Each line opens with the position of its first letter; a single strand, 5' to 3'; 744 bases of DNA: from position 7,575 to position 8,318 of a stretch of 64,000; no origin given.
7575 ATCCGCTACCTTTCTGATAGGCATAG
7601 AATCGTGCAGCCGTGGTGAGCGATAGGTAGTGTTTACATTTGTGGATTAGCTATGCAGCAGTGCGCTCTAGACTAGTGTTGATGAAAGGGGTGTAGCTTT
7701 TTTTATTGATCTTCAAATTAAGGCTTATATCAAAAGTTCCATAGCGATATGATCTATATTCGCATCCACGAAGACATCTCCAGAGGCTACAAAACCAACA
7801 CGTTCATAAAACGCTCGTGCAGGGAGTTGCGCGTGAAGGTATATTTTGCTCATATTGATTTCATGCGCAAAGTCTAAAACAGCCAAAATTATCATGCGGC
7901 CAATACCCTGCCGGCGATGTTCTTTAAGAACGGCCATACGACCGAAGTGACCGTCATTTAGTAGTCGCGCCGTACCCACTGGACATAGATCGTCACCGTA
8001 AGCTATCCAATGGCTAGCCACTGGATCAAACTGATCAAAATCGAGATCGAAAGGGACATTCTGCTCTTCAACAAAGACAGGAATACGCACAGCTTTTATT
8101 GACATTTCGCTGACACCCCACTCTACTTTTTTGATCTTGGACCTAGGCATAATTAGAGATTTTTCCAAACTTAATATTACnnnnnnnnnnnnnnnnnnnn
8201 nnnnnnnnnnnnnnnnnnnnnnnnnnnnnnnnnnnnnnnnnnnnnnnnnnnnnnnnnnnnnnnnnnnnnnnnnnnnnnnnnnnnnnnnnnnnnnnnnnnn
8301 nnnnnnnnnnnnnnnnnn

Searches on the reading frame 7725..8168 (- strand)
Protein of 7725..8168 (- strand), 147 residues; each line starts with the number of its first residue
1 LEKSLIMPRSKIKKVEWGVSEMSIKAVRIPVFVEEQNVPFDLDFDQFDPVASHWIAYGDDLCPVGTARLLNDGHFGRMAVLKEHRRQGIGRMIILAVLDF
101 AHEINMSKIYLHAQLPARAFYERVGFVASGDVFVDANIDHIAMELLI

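Call 66: search_protein_families(library=pfam, proteins=[window:7725-8168:-])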
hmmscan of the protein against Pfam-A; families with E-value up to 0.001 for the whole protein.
window:7725-8168:- (147 aa): 5 families
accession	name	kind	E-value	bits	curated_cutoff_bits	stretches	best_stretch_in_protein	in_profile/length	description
PF13673.13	Acetyltransf_10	-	3.8e-18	66.1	23.6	1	55-146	34-127/128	Acetyltransferase (GNAT) domain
PF00583.31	Acetyltransf_1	-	4e-14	53.3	20.7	1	38-126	18-116/116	Acetyltransferase (GNAT) family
PF13508.13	Acetyltransf_7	-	2.4e-13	50.7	27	1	52-127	4-83/84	Acetyltransferase (GNAT) domain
PF08445.16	FR47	-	0.00017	21.9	22.1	1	71-127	20-78/86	FR47-like protein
PF13444.12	Acetyltransf_5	-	0.00037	21.6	22.4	0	33-76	7-56/102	Acetyltransferase (GNAT) domain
